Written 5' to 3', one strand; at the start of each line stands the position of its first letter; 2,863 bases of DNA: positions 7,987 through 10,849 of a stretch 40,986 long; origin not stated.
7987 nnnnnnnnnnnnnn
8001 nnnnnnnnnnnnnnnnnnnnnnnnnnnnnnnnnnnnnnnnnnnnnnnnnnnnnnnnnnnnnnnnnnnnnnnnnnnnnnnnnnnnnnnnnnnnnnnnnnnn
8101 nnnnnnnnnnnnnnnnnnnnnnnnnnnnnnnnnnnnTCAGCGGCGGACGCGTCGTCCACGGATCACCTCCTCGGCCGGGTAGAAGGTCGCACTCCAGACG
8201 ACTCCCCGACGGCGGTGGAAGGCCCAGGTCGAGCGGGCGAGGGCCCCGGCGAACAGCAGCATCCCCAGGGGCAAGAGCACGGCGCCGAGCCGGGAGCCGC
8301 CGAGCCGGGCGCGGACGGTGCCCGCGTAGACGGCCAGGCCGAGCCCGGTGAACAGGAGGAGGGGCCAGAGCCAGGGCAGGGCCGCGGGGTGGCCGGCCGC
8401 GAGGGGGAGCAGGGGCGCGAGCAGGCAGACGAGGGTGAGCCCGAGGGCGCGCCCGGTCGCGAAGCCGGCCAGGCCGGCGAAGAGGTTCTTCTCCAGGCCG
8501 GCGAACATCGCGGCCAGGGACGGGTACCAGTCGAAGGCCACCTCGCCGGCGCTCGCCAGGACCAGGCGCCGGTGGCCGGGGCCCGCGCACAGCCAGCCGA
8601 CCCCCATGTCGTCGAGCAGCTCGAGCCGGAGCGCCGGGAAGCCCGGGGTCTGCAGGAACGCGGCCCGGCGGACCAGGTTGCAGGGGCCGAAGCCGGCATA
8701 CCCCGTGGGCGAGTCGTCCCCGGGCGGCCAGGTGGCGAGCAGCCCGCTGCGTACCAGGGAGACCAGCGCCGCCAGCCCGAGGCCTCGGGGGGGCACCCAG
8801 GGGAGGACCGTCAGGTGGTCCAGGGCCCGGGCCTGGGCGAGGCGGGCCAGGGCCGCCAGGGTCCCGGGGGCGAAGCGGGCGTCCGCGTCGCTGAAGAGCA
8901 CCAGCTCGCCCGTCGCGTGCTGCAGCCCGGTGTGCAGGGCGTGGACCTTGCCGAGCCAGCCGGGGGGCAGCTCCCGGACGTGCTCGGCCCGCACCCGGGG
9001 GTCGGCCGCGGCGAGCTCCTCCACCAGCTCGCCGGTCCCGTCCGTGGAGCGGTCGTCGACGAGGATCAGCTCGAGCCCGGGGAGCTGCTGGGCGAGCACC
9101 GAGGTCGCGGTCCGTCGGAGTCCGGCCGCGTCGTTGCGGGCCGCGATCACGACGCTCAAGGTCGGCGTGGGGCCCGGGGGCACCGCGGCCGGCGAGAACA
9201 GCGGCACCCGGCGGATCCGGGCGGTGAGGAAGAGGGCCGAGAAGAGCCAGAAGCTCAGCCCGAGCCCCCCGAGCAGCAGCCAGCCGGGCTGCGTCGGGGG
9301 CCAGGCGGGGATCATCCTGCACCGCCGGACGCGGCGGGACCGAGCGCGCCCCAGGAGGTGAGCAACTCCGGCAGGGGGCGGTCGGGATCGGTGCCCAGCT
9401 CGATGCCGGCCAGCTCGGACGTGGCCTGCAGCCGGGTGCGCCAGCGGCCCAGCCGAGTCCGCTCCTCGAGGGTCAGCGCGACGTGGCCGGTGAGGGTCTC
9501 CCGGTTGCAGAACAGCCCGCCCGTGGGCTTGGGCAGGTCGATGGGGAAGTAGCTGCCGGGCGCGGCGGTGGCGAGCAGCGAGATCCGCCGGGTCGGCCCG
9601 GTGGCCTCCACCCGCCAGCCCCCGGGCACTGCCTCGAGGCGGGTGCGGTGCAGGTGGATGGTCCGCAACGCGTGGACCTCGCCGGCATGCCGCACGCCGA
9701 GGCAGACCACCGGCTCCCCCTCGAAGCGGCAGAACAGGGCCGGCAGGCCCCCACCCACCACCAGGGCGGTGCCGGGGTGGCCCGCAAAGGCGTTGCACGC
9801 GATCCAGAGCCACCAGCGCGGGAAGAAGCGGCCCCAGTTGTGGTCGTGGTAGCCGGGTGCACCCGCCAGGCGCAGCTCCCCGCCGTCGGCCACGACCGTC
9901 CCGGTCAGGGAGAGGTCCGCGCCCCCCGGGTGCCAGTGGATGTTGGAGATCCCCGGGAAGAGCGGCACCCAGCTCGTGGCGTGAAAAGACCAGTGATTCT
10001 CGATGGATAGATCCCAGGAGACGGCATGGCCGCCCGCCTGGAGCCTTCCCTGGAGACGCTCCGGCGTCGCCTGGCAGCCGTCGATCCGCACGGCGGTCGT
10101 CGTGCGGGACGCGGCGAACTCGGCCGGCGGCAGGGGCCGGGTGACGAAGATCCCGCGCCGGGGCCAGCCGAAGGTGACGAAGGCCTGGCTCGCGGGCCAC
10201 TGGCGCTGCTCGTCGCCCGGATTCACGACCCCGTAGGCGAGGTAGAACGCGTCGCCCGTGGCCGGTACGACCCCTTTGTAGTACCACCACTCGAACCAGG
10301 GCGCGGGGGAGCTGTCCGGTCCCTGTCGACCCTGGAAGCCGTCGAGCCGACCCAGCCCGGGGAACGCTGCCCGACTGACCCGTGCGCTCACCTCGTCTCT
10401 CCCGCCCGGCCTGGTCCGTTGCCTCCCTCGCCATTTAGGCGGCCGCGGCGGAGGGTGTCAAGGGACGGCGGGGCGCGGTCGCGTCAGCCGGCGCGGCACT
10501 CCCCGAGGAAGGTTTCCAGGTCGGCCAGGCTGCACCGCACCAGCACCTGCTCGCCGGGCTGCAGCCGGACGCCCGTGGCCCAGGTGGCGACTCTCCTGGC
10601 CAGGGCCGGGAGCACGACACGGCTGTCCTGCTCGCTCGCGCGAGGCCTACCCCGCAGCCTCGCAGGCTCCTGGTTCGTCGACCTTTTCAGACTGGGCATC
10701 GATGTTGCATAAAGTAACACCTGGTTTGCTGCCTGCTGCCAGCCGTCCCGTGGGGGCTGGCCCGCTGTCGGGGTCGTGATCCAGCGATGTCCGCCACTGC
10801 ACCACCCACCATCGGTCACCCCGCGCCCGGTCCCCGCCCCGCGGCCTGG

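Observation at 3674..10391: Six-gene translationally coupled operon: CrtC-like hydratase, GT2, B12-radical SAM, membrane protein, condensation-type acyltransferase, SAM methyltransferase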

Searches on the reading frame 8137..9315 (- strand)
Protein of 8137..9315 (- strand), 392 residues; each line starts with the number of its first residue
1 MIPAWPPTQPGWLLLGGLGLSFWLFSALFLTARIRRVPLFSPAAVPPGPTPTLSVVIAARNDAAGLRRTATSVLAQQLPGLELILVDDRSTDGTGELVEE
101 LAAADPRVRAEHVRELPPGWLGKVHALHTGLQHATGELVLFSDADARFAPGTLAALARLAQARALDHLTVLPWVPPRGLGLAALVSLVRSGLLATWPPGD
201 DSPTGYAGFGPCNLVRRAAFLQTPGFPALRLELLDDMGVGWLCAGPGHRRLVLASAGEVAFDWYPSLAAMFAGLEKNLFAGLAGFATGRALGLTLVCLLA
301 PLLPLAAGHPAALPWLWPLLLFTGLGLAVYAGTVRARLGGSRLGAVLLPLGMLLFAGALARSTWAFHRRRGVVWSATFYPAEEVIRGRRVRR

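Call 6: search_protein_families(library=pfam, proteins=[window:8137-9315:-], max_evalue=0.1)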
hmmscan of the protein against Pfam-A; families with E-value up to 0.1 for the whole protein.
window:8137-9315:- (392 aa): 6 families
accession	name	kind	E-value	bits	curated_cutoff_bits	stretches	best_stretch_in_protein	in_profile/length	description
PF00535.33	Glycos_transf_2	-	8.3e-24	84.8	23.3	1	54-162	1-105/168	Glycosyl transferase family 2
PF13641.12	Glyco_tranf_2_3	-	1.5e-13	51.7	27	1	51-169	1-120/230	Glycosyltransferase like family 2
PF13506.12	Glyco_transf_21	-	7.9e-07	29.1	21.7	1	114-247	9-141/174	Glycosyl transferase family 21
PF10111.15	Glyco_tranf_2_2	-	2.1e-06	27.9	27.3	1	79-167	28-113/276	Glycosyltransferase like family 2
PF04588.18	HIG_1_N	-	0.045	14.4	22.4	1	347-369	4-26/52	Hypoxia induced protein conserved region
PF13704.12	Glyco_tranf_2_4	-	0.082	13.9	27.5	0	82-145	21-81/98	Glycosyl transferase family 2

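Call 7: search_protein_families(library=ncbifam, proteins=[window:8137-9315:-], max_evalue=0.1)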
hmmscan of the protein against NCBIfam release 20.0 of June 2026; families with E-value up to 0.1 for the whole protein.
window:8137-9315:- (392 aa): 23 families
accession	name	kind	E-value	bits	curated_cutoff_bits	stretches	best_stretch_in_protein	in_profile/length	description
TIGR03469.1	HpnB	hypoth_equivalog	1.9e-31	109.5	379.25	1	47-380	40-385/386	hopene-associated glycosyltransferase HpnB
NF045692.1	OglycostaseCruG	equivalog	3e-20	72.5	600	1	24-239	16-234/386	2'-O-glycosyltransferase CruG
NF007482.0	PRK10073.1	equivalog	5.5e-15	55.2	423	1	50-167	5-117/334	glycosyltransferase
TIGR03937.1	PgaC_IcaA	equivalog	1.5e-13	50.5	422.3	1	46-150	40-140/407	poly-beta-1,6-N-acetyl-D-glucosamine synthase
NF050050.1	ProtGlycPglI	equivalog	4.9e-12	45.8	500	1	51-158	2-106/306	GalNAc(5)-diNAcBac-PP-undecaprenol beta-1,3-glucosyltransferase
NF041875.1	EPS_EpsD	equivalog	8e-11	41.9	370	1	53-159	1-103/325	exopolysaccharide biosynthesis glycosyltransferase EpsD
TIGR03965.1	mycofact_glyco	equivalog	1.3e-10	40.8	280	1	43-262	68-281/467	mycofactocin biosynthesis glycosyltransferase MftF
NF047683.1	TeichurnBiosyTuaG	equivalog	1.4e-10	41.2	400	1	51-154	6-105/252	teichuronic acid biosynthesis protein TuaG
TIGR04283.1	glyco_like_mftF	equivalog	1.5e-09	37.7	182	1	53-161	1-98/221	TIGR04283 family arsenosugar biosynthesis glycosyltransferase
NF010496.0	PRK13915.1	equivalog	5.1e-08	32.4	262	1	52-147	32-128/307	glucosyl-3-phosphoglycerate synthase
NF047588.1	GlcsyltransPgfSStrep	equivalog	1.4e-07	31.1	500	1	53-153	3-103/308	glycosyltransferase PgfS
NF053846.1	glyco_with_XrtP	equivalog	1.5e-06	27.1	520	1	55-134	45-122/440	XrtP-associated glycosyltransferase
NF038299.1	EPS_HpsN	equivalog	8.6e-06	24.9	425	1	51-160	1-106/317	hormogonium polysaccharide biosynthesis glycosyltransferase HpsN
NF007986.1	PRK10714.1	equivalog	2.6e-05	23.4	529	1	54-161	9-116/316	undecaprenyl-phosphate 4-deoxy-4-formamido-L-arabinose transferase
TIGR03472.1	HpnI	equivalog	2.6e-05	23.2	310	1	24-362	20-349/373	bacteriohopanetetrol glucosamine biosynthesis glycosyltransferase HpnI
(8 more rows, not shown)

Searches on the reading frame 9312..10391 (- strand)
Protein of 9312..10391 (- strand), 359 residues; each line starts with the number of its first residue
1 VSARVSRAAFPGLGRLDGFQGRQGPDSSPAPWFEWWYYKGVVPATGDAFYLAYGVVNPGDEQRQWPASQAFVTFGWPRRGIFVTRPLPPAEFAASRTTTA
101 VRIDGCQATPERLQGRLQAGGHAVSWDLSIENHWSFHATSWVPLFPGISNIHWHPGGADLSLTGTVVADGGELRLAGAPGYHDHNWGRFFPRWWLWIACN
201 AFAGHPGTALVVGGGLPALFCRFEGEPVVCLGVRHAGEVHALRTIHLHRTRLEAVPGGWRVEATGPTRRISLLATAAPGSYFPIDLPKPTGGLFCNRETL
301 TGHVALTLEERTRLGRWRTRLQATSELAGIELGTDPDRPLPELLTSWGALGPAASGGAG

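Call 6: search_protein_families(library=pfam, proteins=[window:9312-10391:-], max_evalue=0.1)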
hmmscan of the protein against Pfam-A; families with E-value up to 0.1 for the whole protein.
window:9312-10391:- (359 aa): 1 family
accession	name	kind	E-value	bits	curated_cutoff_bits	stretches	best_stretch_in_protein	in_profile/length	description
PF14249.11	Tocopherol_cycl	-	6.6e-30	104.8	26.6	1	104-333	101-334/335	Tocopherol cyclase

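Call 7: search_protein_families(library=ncbifam, proteins=[window:9312-10391:-], max_evalue=0.1)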
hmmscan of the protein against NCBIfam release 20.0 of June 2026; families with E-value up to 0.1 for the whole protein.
window:9312-10391:- (359 aa): 0 families

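Call 14: find_homologous_proteins(query=window:9312-10391:-)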
Query window:9312-10391:- (359 aa): 4 proteins with E <= 0.001 among 8000 candidates.
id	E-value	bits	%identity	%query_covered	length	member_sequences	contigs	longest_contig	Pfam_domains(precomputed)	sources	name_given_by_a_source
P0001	1.9e-248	842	100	100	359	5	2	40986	PF14249.13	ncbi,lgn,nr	ncbi:MAG: tocopherol cyclase family protein [Myxococcota bacterium]|nr:tocopherol cyclase family pro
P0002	1.8e-101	358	52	89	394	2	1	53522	PF14249.13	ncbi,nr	ncbi:MAG: hypothetical protein IT371_30020 [Deltaproteobacteria bacterium]|nr:hypothetical protein [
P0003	1.3e-63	233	39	86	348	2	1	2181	PF14249.13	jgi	jgi:tocopherol cyclase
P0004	8.8e-59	218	35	89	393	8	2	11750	PF14249.13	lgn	-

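Call 15: find_encoding_contigs(protein=P0002, flank=10000, max_places=3)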
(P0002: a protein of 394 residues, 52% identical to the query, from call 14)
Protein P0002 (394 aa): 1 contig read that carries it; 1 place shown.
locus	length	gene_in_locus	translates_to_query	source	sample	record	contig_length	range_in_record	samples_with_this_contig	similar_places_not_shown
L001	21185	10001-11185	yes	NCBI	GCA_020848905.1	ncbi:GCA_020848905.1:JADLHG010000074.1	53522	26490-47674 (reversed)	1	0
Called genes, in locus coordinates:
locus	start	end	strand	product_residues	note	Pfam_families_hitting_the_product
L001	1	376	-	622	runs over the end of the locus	-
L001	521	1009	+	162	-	PF02082:Rrf2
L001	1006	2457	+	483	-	PF19295:SufBD_N, PF01458:SUFBD_core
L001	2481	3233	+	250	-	PF00005:ABC_tran, PF02463:SMC_N (faint)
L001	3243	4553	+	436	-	PF19295:SufBD_N, PF01458:SUFBD_core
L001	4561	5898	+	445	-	PF00266:Aminotran_5, PF01212:Beta_elim_lyase (weak), PF01041:DegT_DnrJ_EryC1 (weak)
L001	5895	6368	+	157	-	PF01592:NifU_N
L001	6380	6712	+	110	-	PF01883:FeS_assembly_P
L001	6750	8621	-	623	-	-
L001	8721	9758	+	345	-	-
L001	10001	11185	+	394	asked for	PF14249:Tocopherol_cycl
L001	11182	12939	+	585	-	PF02310:B12-binding, PF04055:Radical_SAM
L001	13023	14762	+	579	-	-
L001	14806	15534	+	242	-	-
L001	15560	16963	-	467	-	PF11617:Cu-binding_MopE (weak)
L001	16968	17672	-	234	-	-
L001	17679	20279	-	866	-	PF00069:Pkinase, PF07714:PK_Tyr_Ser-Thr, PF06293:Kdo (faint), PF00069:Pkinase, PF07714:PK_Tyr_Ser-Thr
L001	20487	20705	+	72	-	-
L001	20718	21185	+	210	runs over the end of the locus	-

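Call 16: find_encoding_contigs(protein=P0004, flank=10000, max_places=3)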
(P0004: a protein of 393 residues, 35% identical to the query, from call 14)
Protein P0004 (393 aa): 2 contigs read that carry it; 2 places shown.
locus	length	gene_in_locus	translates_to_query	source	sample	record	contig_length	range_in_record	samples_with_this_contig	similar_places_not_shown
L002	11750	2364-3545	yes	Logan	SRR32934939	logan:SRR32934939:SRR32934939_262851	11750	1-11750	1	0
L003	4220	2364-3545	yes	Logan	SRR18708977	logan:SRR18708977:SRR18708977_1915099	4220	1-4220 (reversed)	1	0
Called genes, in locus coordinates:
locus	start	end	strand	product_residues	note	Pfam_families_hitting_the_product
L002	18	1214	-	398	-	PF01546:Peptidase_M20, PF07687:M20_dimer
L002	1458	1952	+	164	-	PF00583:Acetyltransf_1, PF13673:Acetyltransf_10, PF13508:Acetyltransf_7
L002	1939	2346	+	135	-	PF04134:DCC1-like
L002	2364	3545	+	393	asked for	PF14249:Tocopherol_cycl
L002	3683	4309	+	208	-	PF04832:SOUL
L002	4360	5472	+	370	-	PF14249:Tocopherol_cycl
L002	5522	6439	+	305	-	-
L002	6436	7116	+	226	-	PF13476:AAA_23 (weak), PF00005:ABC_tran, PF13304:AAA_21 (faint)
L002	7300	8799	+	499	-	PF03321:GH3, PF23571:GH3_M, PF23572:GH3_C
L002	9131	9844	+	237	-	-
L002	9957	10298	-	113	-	PF19762:DUF6249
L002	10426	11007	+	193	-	PF04542:Sigma70_r2, PF08281:Sigma70_r4_2, PF04545:Sigma70_r4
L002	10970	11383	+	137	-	-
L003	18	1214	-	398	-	PF01546:Peptidase_M20, PF07687:M20_dimer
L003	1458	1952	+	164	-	PF00583:Acetyltransf_1, PF13673:Acetyltransf_10, PF13508:Acetyltransf_7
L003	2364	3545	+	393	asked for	PF14249:Tocopherol_cycl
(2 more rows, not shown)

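Call 26: search_solved_structures(query=window:9312-10391:-, max_evalue=10)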
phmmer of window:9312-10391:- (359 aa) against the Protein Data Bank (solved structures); distinct sequences matched with E-value up to 10: 1.
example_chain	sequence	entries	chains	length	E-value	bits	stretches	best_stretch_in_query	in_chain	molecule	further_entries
3r4c_A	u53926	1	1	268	2.1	10.4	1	142-171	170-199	Hydrolase, haloacid dehalogenase-like hydrolase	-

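Call 31: search_protein_families(library=pfam, proteins=[L001:13023-14762:+, L001:14806-15534:+, L001:8721-9758:+], max_evalue=0.01)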
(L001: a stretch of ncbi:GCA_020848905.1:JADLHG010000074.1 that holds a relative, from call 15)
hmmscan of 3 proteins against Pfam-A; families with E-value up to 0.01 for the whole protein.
L001:13023-14762:+ (579 aa): 0 families

L001:14806-15534:+ (242 aa): 0 families

L001:8721-9758:+ (345 aa): 0 families

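Call 63: predict_structure(alignment_id=A4)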
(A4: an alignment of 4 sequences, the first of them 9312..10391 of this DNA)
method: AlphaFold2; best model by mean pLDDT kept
length: 359 residues; sequences in the alignment: 4
mean_pLDDT: 79.0   pTM: 0.80
mean pLDDT of the five models: 79.0, 74.9, 73.0, 66.5, 65.7
residues with pLDDT >= 90: 159; 70-90: 114; 50-70: 33; < 50: 53
segments of 3 or more residues with pLDDT < 50: 1-28, 140-149, 347-359
pLDDT, mean of each block of 10 residues (from residue 1): 28 30 41 89 92 90 86 93 92 75 91 94 96 76 45 71 96 95 83 88 94 73 65 92 66 86 91 91 87 89 97 95 96 83 54 30
secondary structure, 60 per line:
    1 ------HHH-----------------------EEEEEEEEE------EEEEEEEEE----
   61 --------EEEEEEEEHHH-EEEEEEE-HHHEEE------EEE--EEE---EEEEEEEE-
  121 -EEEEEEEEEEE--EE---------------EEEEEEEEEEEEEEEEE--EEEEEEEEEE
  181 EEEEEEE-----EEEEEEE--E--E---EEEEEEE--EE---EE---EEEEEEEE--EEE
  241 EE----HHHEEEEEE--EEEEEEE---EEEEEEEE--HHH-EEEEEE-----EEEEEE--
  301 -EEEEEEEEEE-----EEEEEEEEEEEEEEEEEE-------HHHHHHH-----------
elements in order: E33-41 E48-56 E69-76 E81-87 E92-94 E101-103 E106-108 E112-119 E122-132 E152-168 E171-187 E193-199 E209-215 E228-235 E238-242 E250-255 E258-264 E268-275 E282-287 E293-298 E302-311 E317-334 H342-348

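Call 71: search_protein_representatives(alignment_id=A4)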
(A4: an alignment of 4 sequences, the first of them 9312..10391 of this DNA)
Query: 4 sequences, 378 profile positions. Proteins with E-value up to 0.001 (for the whole library): 1883; up to 1e-10: 603; up to 1e-30: 41. The best 150 are listed.
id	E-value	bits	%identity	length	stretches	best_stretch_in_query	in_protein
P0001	4.8e-166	568.7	-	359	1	6-376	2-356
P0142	2.8e-115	401.6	-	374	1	40-376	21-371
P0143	3.5e-107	375.0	-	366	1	40-359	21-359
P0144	7.9e-107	373.8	-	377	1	41-361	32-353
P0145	8.6e-101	354.0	-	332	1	52-359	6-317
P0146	5.5e-96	338.1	-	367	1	32-359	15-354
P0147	3.2e-94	332.4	-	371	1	38-362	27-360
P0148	7.1e-93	327.9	-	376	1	50-358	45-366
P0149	3.4e-89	315.8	-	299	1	29-289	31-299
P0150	1.0e-88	314.2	-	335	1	46-367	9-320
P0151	4.3e-87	308.9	-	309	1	40-306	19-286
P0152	6.3e-78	278.7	-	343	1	51-358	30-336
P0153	1.1e-68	248.2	-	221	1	172-367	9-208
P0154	6.9e-67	242.4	-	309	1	40-207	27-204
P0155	8.7e-64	232.2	-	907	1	31-365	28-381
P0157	2.6e-54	201.0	-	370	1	36-358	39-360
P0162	3.1e-46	174.4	-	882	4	159-358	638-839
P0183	2.9e-30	121.8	-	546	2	162-370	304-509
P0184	6.7e-30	120.6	-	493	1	57-360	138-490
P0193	7.6e-27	110.6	-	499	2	162-358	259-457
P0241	7.7e-22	94.1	-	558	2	156-334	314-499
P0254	1.1e-20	90.3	-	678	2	176-350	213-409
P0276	8.9e-20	87.3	-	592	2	174-340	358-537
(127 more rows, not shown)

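Call 72: search_protein_families(library=pfam, proteins=[P0155, P0162, P0183, P0184, P0241, P0254, P0276, P0193, P0142, P0157], max_evalue=0.001)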
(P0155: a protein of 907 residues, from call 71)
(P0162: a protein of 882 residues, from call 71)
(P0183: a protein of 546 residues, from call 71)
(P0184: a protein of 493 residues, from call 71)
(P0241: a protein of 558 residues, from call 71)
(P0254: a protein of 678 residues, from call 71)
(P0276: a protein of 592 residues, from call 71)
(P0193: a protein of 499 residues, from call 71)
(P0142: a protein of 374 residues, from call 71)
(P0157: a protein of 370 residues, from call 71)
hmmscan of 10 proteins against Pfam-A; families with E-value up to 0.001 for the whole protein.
P0155 (907 aa): 1 family
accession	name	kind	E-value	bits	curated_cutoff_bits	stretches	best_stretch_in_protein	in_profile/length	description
PF14249.11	Tocopherol_cycl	-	1.5e-28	100.3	26.6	1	142-373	104-334/335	Tocopherol cyclase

P0162 (882 aa): 1 family
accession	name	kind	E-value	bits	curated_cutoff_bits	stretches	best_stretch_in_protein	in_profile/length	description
PF14249.11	Tocopherol_cycl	-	6.1e-251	831.4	26.6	2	492-839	2-335/335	Tocopherol cyclase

P0183 (546 aa): 1 family
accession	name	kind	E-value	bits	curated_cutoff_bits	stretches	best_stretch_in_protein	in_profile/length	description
PF14249.11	Tocopherol_cycl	-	5.4e-134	446.9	26.6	1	141-499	1-335/335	Tocopherol cyclase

P0184 (493 aa): 1 family
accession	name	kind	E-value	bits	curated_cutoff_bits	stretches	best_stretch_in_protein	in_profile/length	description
PF14249.11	Tocopherol_cycl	-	1.2e-16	61.2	26.6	1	281-487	148-334/335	Tocopherol cyclase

P0241 (558 aa): 1 family
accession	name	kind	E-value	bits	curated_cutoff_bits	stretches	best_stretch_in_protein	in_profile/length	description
PF14249.11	Tocopherol_cycl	-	1.6e-119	399.4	26.6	1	154-530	1-335/335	Tocopherol cyclase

P0254 (678 aa): 2 families
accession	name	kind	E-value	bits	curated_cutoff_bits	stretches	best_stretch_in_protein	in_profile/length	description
PF14249.11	Tocopherol_cycl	-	7.1e-13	48.8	26.6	1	216-312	161-253/335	Tocopherol cyclase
PF07705.17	CARDB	-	0.00012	22.6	22.7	0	429-532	2-85/101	CARDB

P0276 (592 aa): 1 family
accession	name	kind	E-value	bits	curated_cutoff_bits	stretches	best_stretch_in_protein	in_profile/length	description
PF14249.11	Tocopherol_cycl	-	1e-104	350.7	26.6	2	341-565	139-335/335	Tocopherol cyclase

P0193 (499 aa): 1 family
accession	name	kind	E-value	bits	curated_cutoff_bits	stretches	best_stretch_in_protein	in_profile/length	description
PF14249.11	Tocopherol_cycl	-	1.1e-140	469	26.6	1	101-457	1-335/335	Tocopherol cyclase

P0142 (374 aa): 1 family
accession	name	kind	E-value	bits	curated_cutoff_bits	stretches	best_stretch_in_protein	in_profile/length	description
PF14249.11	Tocopherol_cycl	-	7.8e-38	130.8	26.6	2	123-352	105-334/335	Tocopherol cyclase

P0157 (370 aa): 1 family
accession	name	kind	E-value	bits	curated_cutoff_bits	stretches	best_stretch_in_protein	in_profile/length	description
PF14249.11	Tocopherol_cycl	-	2.9e-33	115.8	26.6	2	129-359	101-334/335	Tocopherol cyclase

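Call 91: search_protein_families(library=pfam, proteins=[window:9312-10391:-], max_evalue=10)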
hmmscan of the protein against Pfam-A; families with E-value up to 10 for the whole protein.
window:9312-10391:- (359 aa): 1 family
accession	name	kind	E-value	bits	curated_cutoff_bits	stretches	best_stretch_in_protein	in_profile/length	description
PF14249.11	Tocopherol_cycl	-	6.6e-30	104.8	26.6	2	104-333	101-334/335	Tocopherol cyclase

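Call 97: list_cluster_members(proteins=[P0142, P0143, P0144, P0145, P0146, P0147, P0148, P0150, P0152, P0155])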
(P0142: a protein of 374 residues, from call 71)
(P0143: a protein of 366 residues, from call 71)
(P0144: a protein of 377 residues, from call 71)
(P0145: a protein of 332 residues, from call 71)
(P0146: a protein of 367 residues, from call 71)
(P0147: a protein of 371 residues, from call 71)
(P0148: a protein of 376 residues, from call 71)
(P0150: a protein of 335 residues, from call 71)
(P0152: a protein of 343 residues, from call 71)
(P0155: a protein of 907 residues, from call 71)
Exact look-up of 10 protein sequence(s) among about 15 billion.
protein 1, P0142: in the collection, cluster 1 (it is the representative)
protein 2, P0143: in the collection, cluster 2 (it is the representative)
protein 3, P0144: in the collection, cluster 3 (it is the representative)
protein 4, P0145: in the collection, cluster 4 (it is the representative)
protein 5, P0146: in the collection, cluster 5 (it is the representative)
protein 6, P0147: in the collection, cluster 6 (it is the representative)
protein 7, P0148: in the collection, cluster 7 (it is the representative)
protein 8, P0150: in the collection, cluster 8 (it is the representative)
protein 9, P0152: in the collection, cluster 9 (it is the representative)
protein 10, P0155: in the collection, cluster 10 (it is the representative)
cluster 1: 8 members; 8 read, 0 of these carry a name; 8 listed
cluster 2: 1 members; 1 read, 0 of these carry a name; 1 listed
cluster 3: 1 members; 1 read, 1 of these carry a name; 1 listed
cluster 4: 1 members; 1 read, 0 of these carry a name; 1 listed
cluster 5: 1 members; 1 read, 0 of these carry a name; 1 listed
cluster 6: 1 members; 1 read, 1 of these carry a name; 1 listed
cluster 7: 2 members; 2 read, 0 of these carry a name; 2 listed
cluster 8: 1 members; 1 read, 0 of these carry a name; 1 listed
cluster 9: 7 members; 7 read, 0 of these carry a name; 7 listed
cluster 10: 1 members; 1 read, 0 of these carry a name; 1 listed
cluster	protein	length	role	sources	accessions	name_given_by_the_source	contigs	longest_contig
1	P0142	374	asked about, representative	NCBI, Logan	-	-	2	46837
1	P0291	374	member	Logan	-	-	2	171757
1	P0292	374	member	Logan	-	-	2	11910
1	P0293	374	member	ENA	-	-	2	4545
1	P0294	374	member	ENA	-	-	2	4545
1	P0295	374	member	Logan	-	-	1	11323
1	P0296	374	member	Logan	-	-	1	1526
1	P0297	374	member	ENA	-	-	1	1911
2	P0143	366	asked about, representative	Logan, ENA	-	-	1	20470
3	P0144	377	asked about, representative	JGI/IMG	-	tocopherol cyclase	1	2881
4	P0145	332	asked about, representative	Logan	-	-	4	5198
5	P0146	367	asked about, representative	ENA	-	-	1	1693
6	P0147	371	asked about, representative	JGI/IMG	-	hypothetical protein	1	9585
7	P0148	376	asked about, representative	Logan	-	-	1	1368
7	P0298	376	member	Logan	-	-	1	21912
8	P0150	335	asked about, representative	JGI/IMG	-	-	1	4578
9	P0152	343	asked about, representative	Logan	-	-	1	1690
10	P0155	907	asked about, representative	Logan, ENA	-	-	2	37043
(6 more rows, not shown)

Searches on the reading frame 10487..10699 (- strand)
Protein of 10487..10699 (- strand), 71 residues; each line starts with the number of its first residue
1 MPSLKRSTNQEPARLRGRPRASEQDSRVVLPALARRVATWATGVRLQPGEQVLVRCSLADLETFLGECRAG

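Call 91: search_protein_families(library=pfam, proteins=[window:10487-10699:-], max_evalue=10)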
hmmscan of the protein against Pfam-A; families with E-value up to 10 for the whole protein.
seq(71 aa): 2 families
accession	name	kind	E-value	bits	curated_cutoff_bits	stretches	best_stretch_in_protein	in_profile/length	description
PF16938.10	Phage_holin_Dp1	-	0.016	16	25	1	28-68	15-53/63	Putative phage holin Dp-1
PF14016.12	DUF4232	-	0.11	13.1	27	1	9-54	29-75/129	Domain of unknown function (DUF4232)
